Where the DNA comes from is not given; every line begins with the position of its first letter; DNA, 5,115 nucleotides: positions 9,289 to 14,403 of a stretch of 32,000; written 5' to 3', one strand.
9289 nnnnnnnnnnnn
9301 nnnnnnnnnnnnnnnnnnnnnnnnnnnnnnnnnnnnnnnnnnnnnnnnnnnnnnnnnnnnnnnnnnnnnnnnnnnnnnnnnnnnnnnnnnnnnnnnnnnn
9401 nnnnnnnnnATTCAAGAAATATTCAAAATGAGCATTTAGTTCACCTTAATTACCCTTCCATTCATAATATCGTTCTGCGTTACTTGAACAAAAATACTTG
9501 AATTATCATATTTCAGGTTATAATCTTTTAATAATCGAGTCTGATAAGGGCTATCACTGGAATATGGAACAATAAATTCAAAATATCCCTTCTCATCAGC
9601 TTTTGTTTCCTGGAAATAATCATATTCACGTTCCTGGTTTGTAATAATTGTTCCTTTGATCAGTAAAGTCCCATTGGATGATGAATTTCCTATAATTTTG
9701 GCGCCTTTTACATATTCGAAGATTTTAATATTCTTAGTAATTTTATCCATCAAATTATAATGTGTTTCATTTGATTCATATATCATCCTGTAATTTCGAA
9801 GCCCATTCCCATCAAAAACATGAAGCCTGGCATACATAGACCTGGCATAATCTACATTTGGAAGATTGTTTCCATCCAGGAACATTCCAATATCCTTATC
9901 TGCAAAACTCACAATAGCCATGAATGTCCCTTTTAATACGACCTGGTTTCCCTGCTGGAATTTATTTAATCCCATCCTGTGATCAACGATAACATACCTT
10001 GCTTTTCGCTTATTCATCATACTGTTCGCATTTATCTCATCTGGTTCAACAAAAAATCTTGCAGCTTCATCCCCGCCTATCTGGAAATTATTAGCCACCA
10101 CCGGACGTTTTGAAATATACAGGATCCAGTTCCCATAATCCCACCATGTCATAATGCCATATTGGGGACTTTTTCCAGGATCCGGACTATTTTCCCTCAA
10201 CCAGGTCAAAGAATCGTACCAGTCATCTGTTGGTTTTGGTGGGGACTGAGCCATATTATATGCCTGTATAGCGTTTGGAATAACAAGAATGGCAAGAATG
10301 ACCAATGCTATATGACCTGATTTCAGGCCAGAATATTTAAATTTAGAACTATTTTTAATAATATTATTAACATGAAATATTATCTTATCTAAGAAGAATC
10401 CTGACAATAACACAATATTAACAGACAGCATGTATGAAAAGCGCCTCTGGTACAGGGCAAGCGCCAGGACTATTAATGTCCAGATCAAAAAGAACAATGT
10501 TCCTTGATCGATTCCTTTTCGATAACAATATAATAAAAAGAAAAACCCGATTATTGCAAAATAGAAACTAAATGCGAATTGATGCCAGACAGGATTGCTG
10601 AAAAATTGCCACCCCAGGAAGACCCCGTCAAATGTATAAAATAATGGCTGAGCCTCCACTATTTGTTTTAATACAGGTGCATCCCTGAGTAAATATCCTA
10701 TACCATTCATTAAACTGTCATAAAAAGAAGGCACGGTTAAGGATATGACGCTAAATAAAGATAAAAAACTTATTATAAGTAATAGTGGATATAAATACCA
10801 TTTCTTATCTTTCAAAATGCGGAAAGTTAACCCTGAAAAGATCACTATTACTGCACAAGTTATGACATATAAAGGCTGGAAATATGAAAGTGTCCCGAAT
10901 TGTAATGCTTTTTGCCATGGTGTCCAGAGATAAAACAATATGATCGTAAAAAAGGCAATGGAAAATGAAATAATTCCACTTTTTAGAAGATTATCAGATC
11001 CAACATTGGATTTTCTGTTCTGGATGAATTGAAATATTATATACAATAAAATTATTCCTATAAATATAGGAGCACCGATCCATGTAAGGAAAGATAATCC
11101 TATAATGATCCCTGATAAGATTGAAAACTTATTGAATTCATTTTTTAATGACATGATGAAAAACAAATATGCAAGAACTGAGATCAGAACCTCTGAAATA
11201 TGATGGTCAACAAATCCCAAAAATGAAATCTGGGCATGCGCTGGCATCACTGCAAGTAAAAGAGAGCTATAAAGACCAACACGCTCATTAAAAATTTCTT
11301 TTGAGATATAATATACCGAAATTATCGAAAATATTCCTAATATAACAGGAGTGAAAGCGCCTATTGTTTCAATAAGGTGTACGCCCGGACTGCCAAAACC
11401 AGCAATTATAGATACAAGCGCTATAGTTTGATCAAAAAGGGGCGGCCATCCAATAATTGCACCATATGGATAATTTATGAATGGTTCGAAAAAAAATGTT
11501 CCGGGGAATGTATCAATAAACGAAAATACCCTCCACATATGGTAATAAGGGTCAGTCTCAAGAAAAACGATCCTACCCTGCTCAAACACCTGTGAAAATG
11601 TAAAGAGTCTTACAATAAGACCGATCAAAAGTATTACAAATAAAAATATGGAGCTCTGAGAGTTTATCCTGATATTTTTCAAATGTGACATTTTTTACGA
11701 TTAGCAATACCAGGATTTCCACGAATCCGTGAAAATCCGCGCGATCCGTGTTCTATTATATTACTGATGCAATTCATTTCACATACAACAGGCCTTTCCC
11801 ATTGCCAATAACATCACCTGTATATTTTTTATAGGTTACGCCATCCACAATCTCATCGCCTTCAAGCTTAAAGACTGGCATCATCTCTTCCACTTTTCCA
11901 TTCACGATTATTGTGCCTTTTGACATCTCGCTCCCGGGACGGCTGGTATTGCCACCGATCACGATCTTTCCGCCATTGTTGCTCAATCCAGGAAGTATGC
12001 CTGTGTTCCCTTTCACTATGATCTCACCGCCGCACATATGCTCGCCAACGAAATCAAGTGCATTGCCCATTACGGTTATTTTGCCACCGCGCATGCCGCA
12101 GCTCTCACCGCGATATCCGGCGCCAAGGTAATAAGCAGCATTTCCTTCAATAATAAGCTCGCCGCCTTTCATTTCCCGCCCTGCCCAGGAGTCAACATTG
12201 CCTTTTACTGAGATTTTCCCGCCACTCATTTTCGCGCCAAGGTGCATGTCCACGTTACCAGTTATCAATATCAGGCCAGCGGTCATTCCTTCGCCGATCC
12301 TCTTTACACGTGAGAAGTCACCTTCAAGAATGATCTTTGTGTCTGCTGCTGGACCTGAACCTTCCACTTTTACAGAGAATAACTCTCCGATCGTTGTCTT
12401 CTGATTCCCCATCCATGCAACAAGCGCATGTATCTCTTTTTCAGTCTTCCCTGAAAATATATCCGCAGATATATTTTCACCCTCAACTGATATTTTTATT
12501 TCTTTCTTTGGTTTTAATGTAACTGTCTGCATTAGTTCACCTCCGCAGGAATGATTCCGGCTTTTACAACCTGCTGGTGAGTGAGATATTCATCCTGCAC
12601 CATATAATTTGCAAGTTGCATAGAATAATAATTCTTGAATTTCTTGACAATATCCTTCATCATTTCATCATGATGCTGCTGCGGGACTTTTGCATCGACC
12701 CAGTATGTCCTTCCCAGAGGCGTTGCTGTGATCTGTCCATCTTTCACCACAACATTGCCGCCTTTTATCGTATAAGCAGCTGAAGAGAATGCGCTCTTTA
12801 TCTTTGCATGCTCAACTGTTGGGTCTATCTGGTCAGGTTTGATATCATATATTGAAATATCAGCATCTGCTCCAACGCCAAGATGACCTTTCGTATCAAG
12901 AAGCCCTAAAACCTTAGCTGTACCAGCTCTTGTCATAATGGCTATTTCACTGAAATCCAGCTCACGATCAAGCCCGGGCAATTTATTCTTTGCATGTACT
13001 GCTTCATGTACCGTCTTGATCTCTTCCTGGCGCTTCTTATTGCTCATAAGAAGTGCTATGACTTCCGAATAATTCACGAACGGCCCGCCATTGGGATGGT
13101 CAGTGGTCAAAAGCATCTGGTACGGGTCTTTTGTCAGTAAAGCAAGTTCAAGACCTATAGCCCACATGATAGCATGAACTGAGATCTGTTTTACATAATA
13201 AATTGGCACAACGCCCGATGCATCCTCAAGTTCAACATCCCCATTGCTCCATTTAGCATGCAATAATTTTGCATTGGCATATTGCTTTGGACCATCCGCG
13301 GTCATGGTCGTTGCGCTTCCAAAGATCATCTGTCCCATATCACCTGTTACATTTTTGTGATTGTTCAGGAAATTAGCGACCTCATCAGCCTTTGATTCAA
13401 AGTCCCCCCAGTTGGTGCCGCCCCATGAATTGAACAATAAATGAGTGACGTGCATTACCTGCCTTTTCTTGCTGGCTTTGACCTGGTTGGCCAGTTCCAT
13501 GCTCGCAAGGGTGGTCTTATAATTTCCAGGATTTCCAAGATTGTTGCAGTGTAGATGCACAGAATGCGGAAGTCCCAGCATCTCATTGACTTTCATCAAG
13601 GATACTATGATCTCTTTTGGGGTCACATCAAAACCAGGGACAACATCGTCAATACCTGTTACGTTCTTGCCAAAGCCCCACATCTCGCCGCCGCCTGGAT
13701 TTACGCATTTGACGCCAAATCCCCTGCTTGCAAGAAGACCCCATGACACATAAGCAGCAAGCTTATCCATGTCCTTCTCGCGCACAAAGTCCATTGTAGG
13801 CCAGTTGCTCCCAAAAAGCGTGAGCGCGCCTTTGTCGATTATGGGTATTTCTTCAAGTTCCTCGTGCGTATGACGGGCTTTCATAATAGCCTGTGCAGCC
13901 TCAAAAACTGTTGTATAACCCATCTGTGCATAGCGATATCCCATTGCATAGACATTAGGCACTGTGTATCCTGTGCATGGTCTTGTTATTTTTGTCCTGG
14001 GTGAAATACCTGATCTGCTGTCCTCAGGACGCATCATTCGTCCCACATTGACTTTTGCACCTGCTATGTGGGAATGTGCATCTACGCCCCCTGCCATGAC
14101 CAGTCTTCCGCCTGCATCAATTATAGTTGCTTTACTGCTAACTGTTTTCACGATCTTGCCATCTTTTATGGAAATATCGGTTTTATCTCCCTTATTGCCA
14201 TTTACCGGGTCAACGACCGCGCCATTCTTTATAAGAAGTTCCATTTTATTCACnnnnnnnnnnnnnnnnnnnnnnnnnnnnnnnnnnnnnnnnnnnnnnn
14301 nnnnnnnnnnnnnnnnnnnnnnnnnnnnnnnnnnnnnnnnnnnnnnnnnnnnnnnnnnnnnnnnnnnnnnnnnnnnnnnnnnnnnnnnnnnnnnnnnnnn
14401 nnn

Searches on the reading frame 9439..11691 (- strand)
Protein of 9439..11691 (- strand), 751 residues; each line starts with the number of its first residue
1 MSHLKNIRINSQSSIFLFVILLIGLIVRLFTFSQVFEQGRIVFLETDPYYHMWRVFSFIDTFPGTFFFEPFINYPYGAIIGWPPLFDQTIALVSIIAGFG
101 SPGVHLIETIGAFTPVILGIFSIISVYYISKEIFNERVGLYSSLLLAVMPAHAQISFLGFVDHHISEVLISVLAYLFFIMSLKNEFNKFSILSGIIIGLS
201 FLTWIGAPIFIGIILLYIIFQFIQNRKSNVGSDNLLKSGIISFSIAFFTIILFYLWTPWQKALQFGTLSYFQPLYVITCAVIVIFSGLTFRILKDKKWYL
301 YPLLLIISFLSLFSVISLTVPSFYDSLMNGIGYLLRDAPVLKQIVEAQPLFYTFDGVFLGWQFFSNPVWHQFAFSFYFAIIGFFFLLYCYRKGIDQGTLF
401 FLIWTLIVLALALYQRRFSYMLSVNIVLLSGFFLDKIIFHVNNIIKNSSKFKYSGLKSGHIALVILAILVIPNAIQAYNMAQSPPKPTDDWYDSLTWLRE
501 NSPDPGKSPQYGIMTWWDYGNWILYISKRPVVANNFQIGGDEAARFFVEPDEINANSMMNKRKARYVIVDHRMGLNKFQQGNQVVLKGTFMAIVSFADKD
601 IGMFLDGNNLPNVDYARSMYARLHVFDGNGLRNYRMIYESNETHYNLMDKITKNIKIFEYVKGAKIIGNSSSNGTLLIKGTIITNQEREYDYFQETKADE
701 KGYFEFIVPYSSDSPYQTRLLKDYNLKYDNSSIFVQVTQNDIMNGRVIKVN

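Call 43: search_protein_families(library=pfam, proteins=[window:9439-11691:-], max_evalue=0.001)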
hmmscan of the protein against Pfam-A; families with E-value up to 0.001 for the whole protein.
window:9439-11691:- (751 aa): 4 families
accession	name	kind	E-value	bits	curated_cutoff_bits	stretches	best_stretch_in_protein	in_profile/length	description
PF22627.1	AglB_core-like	-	2.3e-23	83.1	27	1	509-573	41-110/111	AglB core domain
PF18079.6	AglB_L1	-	3.9e-17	62.6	23.6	1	663-748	1-87/87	Archaeal glycosylation protein B long peripheral domain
PF02516.20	STT3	-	7e-15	55.9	24.5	1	24-349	8-340/405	Oligosaccharyl transferase STT3, N-terminal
PF13231.12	PMT_2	-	2.9e-09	37.8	26.1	1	83-224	3-134/160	Dolichyl-phosphate-mannose-protein mannosyltransferase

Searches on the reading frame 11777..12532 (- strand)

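Call 43: search_protein_families(library=pfam, proteins=[window:11777-12532:-], max_evalue=0.001)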
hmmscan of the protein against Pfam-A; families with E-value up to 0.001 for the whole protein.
window:11777-12532:- (252 aa): 1 family
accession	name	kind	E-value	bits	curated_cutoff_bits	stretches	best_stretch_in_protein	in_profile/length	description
PF01493.24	GXGXG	-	1e-09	38.7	32.5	1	139-233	38-129/190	GXGXG motif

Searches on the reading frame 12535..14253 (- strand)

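Call 43: search_protein_families(library=pfam, proteins=[window:12535-14253:-], max_evalue=0.001)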
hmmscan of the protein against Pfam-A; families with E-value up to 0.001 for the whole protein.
window:12535-14253:- (573 aa): 2 families
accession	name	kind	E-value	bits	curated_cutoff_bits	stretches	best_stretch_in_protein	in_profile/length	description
PF07969.17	Amidohydro_3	-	1.8e-70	239.2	29.7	1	44-503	2-472/472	Amidohydrolase family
PF01979.26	Amidohydro_1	-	3.5e-06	27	25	0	428-499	277-342/345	Amidohydrolase family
